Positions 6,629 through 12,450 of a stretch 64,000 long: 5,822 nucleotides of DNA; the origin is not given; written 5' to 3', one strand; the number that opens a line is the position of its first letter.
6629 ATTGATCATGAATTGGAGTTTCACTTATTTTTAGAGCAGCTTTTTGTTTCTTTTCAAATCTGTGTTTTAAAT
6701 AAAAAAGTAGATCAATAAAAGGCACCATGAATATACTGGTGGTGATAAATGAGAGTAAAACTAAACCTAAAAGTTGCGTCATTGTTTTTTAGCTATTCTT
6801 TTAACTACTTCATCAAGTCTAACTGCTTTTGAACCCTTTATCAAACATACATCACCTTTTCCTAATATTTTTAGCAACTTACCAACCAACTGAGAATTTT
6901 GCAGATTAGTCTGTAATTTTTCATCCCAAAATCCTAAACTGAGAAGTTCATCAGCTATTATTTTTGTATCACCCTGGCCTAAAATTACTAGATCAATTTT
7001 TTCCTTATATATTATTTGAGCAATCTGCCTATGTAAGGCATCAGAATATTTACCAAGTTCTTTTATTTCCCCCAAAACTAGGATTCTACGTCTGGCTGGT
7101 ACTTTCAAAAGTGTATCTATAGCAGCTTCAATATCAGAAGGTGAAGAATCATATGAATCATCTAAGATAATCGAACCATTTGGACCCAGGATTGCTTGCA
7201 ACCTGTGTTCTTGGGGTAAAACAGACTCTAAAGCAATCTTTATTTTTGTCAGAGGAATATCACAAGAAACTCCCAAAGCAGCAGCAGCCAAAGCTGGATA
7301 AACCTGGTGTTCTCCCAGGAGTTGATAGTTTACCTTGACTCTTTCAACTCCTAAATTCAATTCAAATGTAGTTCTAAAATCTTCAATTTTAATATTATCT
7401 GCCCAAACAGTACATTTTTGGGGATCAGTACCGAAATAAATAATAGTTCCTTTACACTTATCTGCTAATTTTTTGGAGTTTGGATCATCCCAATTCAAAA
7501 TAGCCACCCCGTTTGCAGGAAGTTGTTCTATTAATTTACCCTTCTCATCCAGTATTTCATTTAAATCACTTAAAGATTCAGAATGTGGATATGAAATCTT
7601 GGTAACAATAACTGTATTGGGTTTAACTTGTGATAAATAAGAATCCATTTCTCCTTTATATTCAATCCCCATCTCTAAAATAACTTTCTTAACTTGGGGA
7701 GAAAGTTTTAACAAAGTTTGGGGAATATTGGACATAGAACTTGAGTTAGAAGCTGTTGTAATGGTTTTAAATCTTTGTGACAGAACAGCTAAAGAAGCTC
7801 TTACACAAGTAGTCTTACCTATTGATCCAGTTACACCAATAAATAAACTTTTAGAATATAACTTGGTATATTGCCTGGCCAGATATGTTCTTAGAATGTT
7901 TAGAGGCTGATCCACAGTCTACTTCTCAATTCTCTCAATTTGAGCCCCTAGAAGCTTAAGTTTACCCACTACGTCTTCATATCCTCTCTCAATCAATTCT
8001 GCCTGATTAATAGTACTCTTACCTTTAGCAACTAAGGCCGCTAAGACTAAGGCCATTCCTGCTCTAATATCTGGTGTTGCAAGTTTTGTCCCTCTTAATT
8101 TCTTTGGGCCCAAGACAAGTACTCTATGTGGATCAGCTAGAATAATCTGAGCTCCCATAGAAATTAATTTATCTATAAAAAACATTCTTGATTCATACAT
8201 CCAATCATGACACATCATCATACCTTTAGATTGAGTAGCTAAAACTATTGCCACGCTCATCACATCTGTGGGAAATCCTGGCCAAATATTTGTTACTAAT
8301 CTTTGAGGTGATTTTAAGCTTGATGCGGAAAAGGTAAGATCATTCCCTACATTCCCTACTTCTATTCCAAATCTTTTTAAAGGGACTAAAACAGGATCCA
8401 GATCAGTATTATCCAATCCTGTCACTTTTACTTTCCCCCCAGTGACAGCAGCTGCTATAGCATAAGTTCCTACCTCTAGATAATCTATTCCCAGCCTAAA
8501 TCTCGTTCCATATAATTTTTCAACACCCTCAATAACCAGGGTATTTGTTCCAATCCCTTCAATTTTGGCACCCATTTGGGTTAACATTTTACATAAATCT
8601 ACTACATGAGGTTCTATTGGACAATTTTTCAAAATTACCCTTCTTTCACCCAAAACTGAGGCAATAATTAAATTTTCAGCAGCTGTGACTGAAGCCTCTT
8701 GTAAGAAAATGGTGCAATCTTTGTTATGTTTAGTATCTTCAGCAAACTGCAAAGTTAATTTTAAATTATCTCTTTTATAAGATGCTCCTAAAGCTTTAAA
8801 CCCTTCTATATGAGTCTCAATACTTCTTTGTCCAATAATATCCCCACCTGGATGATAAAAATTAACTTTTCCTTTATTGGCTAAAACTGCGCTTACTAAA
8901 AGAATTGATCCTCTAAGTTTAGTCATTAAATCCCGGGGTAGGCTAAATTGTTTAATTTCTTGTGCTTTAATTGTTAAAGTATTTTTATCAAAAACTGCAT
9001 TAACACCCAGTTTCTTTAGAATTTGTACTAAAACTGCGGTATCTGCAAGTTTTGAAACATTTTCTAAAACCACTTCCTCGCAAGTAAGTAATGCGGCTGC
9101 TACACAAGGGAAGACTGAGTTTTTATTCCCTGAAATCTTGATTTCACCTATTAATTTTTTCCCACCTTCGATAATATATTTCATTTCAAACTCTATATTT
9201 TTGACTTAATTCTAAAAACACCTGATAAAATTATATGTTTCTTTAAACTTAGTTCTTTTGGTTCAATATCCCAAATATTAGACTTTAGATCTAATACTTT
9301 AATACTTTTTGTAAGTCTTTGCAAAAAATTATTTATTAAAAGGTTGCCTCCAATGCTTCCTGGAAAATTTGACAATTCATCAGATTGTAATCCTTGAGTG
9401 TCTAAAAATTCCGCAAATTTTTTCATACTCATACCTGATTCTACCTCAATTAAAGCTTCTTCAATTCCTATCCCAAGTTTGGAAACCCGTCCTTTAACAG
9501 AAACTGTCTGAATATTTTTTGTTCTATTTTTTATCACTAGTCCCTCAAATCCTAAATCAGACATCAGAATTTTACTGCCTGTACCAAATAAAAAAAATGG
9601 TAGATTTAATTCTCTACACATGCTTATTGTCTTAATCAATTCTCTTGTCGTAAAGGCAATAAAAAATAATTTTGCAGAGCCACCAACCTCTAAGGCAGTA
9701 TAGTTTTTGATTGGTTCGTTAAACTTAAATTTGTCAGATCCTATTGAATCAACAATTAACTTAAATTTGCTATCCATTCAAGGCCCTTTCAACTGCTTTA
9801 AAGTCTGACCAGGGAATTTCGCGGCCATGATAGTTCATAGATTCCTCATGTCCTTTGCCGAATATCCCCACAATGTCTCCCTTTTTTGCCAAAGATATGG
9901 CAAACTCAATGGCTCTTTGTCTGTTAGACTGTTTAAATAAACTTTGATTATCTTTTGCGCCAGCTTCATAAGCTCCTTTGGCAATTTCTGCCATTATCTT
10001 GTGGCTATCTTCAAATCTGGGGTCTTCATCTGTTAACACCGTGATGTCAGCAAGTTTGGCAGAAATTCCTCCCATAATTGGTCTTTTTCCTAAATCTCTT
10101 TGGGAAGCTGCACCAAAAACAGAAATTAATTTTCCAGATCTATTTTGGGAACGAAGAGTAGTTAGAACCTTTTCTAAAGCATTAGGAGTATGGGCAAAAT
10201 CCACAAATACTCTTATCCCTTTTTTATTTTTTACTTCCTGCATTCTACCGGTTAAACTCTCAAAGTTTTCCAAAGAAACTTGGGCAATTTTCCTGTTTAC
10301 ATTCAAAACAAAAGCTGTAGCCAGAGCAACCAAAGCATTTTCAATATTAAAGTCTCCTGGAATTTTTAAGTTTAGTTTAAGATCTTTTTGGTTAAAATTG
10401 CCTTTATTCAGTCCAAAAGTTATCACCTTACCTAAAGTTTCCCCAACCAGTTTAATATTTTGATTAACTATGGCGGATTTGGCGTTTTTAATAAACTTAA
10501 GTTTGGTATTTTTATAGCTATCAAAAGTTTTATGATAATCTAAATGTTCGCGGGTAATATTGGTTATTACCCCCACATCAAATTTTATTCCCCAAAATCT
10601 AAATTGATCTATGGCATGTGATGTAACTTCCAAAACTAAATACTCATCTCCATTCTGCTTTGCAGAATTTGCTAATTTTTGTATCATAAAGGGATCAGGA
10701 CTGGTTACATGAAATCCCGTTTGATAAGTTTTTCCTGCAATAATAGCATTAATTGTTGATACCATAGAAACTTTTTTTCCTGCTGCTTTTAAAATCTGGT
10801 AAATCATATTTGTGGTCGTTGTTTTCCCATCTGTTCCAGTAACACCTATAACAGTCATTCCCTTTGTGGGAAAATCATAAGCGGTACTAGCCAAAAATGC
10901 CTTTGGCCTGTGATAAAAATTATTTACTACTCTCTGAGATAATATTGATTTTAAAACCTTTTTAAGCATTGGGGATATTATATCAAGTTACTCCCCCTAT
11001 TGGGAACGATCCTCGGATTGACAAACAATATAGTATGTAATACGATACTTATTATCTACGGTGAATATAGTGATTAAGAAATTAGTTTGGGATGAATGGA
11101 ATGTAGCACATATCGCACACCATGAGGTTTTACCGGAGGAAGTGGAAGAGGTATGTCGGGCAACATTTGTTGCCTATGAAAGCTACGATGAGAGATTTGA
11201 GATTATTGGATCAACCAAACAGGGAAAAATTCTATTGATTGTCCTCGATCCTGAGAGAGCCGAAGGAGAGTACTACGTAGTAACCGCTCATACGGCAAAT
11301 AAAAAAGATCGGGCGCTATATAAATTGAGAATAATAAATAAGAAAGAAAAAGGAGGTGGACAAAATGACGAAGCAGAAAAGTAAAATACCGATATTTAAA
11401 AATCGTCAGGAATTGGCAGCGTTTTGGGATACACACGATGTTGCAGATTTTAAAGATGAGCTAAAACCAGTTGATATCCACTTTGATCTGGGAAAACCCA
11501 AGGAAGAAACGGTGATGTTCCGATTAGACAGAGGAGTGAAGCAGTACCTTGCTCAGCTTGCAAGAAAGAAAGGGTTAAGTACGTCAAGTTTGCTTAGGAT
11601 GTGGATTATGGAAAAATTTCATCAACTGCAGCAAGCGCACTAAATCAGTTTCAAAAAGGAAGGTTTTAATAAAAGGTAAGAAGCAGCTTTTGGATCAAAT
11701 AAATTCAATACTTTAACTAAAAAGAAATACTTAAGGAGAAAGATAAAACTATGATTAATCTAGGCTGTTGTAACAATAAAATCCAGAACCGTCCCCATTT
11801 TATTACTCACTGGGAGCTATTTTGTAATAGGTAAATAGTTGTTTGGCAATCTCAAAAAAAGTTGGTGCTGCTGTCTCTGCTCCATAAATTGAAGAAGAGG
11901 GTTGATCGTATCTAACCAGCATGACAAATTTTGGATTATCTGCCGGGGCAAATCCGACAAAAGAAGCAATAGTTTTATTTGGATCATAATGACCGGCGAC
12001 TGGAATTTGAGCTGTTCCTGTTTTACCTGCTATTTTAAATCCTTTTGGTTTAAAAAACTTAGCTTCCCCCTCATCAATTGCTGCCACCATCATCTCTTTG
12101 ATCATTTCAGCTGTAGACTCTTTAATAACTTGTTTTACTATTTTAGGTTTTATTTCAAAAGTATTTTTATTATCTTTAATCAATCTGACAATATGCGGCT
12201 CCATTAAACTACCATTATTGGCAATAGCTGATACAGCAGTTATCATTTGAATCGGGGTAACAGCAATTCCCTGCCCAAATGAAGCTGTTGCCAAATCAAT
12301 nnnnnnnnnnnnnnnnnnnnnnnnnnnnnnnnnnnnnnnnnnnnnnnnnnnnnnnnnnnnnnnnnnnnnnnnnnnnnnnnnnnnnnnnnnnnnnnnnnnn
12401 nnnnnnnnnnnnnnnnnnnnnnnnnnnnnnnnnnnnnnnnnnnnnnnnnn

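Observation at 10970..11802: Higher-GC brnT/brnA toxin-antitoxin cassette inserted inside the dcw operon on the opposite strand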

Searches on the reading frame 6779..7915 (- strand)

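Call 4: search_protein_families(library=pfam, proteins=[window:6779-7915:-], max_evalue=0.01)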
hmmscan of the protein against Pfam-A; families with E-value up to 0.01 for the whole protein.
window:6779-7915:- (378 aa): 2 families
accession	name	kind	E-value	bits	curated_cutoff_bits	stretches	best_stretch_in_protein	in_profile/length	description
PF08245.18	Mur_ligase_M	-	9.4e-33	114.3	24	1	28-214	1-199/200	Mur ligase middle domain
PF02875.26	Mur_ligase_C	-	8.1e-15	56.2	28.4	1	237-362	1-126/127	Mur ligase, glutamate ligase domain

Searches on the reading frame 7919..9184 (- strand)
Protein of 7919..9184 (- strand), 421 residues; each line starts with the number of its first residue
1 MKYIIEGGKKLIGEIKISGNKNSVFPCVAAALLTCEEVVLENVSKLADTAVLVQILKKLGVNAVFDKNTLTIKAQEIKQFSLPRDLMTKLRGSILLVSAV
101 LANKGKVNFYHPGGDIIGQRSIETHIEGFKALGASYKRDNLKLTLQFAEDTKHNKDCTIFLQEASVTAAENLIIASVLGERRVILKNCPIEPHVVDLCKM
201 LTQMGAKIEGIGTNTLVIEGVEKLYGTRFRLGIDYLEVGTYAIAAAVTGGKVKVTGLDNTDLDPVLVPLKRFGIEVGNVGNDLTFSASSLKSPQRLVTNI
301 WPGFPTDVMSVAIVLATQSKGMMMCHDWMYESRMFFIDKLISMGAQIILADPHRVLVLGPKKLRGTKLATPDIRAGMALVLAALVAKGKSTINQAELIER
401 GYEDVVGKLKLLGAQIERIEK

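Call 4: search_protein_families(library=pfam, proteins=[window:7919-9184:-], max_evalue=0.01)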
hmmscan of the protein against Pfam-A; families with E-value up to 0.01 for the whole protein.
window:7919-9184:- (421 aa): 1 family
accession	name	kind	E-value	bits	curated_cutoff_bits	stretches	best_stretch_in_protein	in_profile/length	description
PF00275.25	EPSP_synthase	-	1.2e-64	219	22.8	1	6-409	2-417/417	EPSP synthase (3-phosphoshikimate 1-carboxyvinyltransferase)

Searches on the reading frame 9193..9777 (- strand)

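Call 4: search_protein_families(library=pfam, proteins=[window:9193-9777:-], max_evalue=0.01)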
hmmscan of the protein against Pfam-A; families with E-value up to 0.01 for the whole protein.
window:9193-9777:- (194 aa): 1 family
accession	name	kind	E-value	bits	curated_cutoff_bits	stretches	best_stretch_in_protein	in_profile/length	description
PF01565.28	FAD_binding_4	-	3e-10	40.4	26.4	1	37-149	3-107/139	FAD binding domain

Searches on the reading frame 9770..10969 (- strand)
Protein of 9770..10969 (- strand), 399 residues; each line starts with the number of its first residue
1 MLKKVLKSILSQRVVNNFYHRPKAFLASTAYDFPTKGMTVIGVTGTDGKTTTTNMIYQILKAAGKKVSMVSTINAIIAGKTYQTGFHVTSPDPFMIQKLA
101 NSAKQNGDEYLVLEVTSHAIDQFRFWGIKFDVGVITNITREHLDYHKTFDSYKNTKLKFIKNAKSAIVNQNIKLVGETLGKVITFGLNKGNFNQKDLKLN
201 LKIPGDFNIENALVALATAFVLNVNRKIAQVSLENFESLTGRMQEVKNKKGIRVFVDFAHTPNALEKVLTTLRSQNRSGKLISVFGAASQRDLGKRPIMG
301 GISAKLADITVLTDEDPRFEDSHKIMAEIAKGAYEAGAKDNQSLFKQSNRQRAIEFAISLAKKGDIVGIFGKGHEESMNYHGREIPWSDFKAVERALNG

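Call 4: search_protein_families(library=pfam, proteins=[window:9770-10969:-], max_evalue=0.01)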
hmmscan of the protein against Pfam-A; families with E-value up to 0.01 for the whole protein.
window:9770-10969:- (399 aa): 4 families
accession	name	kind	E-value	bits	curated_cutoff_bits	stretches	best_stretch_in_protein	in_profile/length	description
PF08245.18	Mur_ligase_M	-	5.1e-37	128.2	24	1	43-219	1-200/200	Mur ligase middle domain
PF02875.26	Mur_ligase_C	-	3.2e-29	102.8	28.4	1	241-373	1-127/127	Mur ligase, glutamate ligase domain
PF07755.17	DUF1611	-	0.0051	16.7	25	1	38-72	12-49/201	Domain of unknown function (DUF1611_C) P-loop domain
PF07901.16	DUF1672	-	0.0087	15.8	25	0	95-196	124-223/276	Protein of unknown function (DUF1672)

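Call 5: search_protein_families(library=ncbifam, proteins=[window:9770-10969:-], max_evalue=0.01)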
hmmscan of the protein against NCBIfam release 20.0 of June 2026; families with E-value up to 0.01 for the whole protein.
window:9770-10969:- (399 aa): 31 families (the best 25 are shown)
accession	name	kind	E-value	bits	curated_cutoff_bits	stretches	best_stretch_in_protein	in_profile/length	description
TIGR01085.1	murE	subfamily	5e-110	368.6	257.3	1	23-397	70-471/472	UDP-N-acetylmuramyl-tripeptide synthetase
NF001126.0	PRK00139.1-4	equivalog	6.9e-102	341.5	373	1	21-397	87-482/486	UDP-N-acetylmuramoyl-L-alanyl-D-glutamate--2,6-diaminopimelate ligase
NF001124.0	PRK00139.1-2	equivalog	3.4e-101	339.5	476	2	191-397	290-492/500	UDP-N-acetylmuramoyl-L-alanyl-D-glutamate--2,6-diaminopimelate ligase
NF008896.0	PRK11929.1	equivalog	4.7e-90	302.7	1023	2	192-398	295-499/965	bifunctional UDP-N-acetylmuramoyl-L-alanyl-D-glutamate--2,6-diaminopimelate ligase MurE/UDP-N-acetylmuramoyl-tripeptide--D-alanyl-D-alanine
NF001123.0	PRK00139.1-1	equivalog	4.3e-77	259.8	586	2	195-397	293-489/493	UDP-N-acetylmuramoyl-L-alanyl-D-glutamate--2,6-diaminopimelate ligase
NF010628.0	PRK14022.1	equivalog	8.4e-65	219.3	536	1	19-377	92-460/483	UDP-N-acetylmuramoyl-L-alanyl-D-glutamate--L-lysine ligase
NF001130.0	PRK00139.2-4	equivalog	2.2e-61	208.1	715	2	198-393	316-506/516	UDP-N-acetylmuramoyl-L-alanyl-D-glutamate--2,6-diaminopimelate ligase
NF001129.0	PRK00139.2-3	equivalog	2.7e-44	151.6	762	2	23-171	103-253/517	UDP-N-acetylmuramoyl-L-alanyl-D-glutamate--2,6-diaminopimelate ligase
NF001127.0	PRK00139.2-1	equivalog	1.2e-40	139.8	997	2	200-389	318-503/520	UDP-N-acetylmuramoyl-L-alanyl-D-glutamate--2,6-diaminopimelate ligase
NF001131.0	PRK00139.2-5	equivalog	1.4e-31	109.9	1000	2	20-172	91-245/483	UDP-N-acetylmuramoyl-L-alanyl-D-glutamate--2,6-diaminopimelate ligase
TIGR02068.2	cya_phycin_syn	equivalog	2.7e-29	101.8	850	2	204-378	680-855/862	cyanophycin synthetase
NF053647.1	pMurD2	equivalog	1.7e-28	99.7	550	1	35-271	96-307/405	pseudomurein biosynthesis peptide ligase pMurD2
NF010623.0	PRK14016.1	subfamily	6.4e-28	97.4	877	2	196-379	674-858/871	cyanophycin synthetase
TIGR01082.1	murC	equivalog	8.6e-28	97.6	335.1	2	194-285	259-352/449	UDP-N-acetylmuramate--L-alanine ligase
NF053645.1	pMurC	equivalog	8e-26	90.8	560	3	193-291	305-402/492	pseudomurein biosynthesis peptide ligase pMurC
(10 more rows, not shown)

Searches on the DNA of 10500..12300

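Call 41: search_rna_families(source=window, start=10500, end=12300, threshold=evalue, max_evalue=1)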
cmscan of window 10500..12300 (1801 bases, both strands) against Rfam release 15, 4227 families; matches with E-value up to 1: 2.
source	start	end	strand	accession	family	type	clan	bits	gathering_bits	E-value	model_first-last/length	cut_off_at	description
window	11483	11698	+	RF02687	RAGATH-8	Gene; sRNA;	-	15.6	86.7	0.25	1-276/276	no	RAGATH-8 RNA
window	10545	10671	+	RF00100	7SK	Gene;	CL00013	14.5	35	0.43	181-331/331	no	7SK RNA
